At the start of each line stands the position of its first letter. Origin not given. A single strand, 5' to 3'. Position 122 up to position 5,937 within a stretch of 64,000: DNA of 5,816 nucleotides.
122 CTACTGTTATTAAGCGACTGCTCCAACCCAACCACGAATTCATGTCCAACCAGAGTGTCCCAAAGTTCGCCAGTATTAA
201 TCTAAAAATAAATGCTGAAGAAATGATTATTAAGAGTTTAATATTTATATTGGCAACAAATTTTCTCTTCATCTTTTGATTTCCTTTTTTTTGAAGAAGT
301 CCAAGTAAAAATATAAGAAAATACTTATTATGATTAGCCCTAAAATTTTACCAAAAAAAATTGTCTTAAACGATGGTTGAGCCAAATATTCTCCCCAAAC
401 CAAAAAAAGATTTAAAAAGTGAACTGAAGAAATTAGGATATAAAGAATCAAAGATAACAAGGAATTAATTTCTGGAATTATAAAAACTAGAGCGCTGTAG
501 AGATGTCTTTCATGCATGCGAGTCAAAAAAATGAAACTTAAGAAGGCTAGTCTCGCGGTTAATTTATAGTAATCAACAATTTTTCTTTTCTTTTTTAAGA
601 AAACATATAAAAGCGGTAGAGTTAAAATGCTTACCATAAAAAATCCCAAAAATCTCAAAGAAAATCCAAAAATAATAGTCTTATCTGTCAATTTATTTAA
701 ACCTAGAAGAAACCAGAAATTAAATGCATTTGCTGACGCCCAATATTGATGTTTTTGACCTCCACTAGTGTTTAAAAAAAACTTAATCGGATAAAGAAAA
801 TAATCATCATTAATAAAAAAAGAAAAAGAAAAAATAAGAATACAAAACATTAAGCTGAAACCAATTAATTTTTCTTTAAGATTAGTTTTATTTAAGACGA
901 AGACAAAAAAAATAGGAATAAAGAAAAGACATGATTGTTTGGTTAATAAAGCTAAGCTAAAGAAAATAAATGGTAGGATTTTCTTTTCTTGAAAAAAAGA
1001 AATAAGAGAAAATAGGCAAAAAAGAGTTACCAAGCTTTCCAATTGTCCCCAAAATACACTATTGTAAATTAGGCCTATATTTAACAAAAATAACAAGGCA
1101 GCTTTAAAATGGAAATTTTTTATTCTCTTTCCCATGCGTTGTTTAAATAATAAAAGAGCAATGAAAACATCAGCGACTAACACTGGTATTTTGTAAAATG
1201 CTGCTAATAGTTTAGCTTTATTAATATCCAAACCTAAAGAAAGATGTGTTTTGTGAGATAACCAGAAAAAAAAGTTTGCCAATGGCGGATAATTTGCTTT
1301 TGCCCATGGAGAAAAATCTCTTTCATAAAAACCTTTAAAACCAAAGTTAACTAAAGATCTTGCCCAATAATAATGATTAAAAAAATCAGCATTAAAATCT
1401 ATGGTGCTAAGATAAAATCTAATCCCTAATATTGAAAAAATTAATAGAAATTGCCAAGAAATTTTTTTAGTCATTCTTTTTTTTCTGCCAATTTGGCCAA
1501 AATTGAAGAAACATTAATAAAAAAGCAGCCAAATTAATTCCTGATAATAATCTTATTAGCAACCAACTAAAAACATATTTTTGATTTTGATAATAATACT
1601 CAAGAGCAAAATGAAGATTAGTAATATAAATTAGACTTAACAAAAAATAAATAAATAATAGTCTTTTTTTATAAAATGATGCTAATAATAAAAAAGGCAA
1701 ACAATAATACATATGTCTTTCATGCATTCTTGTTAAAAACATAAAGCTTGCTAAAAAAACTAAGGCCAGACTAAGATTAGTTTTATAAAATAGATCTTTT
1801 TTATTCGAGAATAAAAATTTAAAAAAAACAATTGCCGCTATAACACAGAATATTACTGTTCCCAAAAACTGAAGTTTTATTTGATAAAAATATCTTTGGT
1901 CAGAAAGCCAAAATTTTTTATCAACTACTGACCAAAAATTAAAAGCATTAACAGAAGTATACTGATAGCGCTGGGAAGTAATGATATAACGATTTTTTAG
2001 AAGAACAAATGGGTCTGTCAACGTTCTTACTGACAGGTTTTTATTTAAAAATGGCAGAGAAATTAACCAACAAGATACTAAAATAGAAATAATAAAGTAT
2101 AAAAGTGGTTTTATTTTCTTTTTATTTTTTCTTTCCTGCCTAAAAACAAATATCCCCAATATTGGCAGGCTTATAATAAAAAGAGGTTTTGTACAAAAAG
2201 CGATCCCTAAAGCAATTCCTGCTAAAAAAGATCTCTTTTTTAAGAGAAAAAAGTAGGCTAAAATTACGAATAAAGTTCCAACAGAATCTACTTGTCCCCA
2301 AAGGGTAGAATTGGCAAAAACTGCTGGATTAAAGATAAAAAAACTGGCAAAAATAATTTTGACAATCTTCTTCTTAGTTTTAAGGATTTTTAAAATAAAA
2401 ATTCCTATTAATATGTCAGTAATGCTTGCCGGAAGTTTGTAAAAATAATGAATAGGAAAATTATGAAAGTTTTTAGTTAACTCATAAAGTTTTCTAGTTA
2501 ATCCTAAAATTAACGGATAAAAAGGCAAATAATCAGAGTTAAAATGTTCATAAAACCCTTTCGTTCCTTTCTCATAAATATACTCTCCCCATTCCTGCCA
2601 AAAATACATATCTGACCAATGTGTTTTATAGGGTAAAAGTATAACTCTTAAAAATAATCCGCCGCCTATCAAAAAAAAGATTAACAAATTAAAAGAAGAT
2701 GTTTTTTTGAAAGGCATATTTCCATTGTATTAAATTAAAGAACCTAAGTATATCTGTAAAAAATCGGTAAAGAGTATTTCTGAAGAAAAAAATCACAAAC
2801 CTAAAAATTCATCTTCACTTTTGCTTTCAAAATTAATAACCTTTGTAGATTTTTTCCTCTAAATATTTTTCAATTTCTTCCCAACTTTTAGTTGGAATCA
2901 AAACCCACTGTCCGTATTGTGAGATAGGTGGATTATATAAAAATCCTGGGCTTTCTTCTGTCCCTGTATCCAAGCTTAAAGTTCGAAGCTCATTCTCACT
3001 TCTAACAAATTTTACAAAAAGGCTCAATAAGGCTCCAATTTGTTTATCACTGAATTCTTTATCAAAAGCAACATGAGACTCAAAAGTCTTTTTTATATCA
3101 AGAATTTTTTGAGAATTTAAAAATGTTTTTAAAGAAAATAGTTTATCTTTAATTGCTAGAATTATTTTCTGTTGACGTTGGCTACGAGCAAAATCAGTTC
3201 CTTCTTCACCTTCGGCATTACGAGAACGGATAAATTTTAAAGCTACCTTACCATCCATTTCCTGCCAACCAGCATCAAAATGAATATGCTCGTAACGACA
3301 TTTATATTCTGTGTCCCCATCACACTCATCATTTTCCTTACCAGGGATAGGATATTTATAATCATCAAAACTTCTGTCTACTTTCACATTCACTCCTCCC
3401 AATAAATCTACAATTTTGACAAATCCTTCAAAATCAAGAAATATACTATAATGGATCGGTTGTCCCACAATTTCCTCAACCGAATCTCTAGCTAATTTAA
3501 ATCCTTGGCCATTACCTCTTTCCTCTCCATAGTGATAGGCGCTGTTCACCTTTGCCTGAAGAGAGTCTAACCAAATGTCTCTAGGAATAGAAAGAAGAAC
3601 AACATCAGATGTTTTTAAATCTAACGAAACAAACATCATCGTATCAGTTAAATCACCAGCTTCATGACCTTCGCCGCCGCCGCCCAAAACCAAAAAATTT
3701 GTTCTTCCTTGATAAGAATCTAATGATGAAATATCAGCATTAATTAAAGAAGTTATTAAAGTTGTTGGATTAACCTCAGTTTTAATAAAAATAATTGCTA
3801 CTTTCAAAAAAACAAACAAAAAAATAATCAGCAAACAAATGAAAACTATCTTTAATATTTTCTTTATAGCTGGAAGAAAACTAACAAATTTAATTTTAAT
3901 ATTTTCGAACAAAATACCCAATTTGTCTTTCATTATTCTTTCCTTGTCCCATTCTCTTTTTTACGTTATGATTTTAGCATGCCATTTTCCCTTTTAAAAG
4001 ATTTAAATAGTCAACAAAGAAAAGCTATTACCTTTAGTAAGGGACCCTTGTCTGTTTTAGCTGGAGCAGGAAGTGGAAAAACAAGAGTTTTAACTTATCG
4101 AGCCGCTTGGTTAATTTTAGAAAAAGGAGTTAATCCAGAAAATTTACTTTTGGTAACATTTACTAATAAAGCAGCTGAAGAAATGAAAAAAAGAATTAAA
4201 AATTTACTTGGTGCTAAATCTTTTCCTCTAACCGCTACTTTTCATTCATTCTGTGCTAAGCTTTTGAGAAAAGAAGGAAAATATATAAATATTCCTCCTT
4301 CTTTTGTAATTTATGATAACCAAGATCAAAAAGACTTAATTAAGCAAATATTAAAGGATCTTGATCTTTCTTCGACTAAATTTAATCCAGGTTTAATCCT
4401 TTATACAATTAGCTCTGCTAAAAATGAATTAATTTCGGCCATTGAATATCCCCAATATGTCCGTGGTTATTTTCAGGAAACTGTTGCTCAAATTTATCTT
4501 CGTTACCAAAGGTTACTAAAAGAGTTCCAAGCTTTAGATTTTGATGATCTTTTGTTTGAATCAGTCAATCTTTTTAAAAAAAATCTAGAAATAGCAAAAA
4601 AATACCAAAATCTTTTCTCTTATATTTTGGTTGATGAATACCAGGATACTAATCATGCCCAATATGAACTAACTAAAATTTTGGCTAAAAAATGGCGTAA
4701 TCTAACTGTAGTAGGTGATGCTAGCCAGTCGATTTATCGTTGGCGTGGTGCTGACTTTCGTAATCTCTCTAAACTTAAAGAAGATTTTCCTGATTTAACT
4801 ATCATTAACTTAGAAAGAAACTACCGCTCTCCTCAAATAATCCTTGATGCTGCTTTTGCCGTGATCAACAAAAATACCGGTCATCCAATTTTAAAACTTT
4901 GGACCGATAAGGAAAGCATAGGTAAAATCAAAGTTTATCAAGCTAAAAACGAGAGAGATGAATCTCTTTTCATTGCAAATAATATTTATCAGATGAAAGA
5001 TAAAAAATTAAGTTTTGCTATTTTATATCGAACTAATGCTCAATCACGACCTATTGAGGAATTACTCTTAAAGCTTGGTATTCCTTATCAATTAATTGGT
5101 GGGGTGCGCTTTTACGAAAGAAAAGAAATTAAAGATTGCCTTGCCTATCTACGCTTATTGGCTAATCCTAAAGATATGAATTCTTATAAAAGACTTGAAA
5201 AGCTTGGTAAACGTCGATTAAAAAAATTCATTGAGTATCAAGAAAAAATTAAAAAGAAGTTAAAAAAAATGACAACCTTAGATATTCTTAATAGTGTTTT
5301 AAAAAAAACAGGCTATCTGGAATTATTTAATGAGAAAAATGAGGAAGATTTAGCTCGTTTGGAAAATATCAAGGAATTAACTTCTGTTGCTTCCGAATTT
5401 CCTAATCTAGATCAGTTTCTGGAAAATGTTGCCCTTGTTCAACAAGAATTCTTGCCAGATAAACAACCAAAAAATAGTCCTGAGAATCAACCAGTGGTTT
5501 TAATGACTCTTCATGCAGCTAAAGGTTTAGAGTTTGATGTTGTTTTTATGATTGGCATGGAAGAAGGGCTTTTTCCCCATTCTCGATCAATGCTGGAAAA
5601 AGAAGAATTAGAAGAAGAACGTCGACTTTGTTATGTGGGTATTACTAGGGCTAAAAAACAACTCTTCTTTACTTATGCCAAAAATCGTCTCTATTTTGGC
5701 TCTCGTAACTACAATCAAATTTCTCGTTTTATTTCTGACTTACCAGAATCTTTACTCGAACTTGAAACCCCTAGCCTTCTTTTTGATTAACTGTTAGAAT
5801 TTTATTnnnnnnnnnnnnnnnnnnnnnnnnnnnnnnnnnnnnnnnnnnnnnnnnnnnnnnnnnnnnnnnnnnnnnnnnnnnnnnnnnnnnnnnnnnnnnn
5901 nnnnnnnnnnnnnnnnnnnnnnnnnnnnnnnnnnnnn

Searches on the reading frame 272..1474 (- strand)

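Call 43: search_protein_families(library=pfam, proteins=[window:272-1474:-])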
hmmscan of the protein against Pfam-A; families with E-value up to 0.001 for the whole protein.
window:272-1474:- (401 aa): 1 family
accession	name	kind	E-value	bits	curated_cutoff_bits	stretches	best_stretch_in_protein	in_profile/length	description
PF03155.21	Alg6_Alg8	-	0.00081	18.9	25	1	28-255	14-260/482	ALG6, ALG8 glycosyltransferase family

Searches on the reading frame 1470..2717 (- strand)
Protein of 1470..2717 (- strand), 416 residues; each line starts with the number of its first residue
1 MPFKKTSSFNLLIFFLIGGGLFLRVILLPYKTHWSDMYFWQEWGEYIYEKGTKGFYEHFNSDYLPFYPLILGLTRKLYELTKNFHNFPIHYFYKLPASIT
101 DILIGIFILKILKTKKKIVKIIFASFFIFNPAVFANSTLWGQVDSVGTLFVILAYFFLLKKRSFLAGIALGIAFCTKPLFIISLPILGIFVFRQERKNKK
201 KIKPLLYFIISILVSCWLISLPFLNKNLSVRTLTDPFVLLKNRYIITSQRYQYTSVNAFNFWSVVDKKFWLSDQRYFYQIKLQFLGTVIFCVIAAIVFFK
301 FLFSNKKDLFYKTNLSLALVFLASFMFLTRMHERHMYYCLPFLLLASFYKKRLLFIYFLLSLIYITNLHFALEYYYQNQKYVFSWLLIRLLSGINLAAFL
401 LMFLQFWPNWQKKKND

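Call 43: search_protein_families(library=pfam, proteins=[window:1470-2717:-])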
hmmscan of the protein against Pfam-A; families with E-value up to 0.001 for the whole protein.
window:1470-2717:- (416 aa): 1 family
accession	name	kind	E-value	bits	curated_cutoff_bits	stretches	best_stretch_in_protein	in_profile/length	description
PF09594.16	GT87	-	1.1e-06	29.1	25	1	116-324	50-236/237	Glycosyltransferase family 87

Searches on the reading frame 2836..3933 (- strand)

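Call 43: search_protein_families(library=pfam, proteins=[window:2836-3933:-])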
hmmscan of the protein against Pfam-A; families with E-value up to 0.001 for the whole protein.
window:2836-3933:- (366 aa): 1 family
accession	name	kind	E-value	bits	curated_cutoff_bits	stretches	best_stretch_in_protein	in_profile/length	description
PF03816.19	LytR_cpsA_psr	-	3e-32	112.3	24.6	1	96-265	2-148/150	LytR_cpsA_psr family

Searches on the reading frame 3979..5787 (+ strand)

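Call 43: search_protein_families(library=pfam, proteins=[window:3979-5787:+])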
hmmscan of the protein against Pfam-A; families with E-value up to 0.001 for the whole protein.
window:3979-5787:+ (603 aa): 6 families
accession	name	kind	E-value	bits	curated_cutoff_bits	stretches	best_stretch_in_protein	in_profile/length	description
PF00580.27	UvrD-helicase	-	4.7e-88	295.8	23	1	9-271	1-271/271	UvrD/REP helicase N-terminal domain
PF13361.12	UvrD_C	-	4.2e-66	224.2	25.6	2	415-568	211-349/350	UvrD-like helicase C-terminal domain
PF13245.12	AAA_19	-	9.9e-23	81.2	25.1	1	13-254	1-132/134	AAA domain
PF13538.12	UvrD_C_2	-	9.8e-10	38.6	27.4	1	506-564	2-51/52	UvrD-like helicase C-terminal domain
PF01443.25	Viral_helicase1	-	9.3e-06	26.1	21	0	502-564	173-226/228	Viral superfamily 1 RNA helicase core domain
PF13604.12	AAA_30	-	0.00037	20.7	27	0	9-73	2-66/191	AAA domain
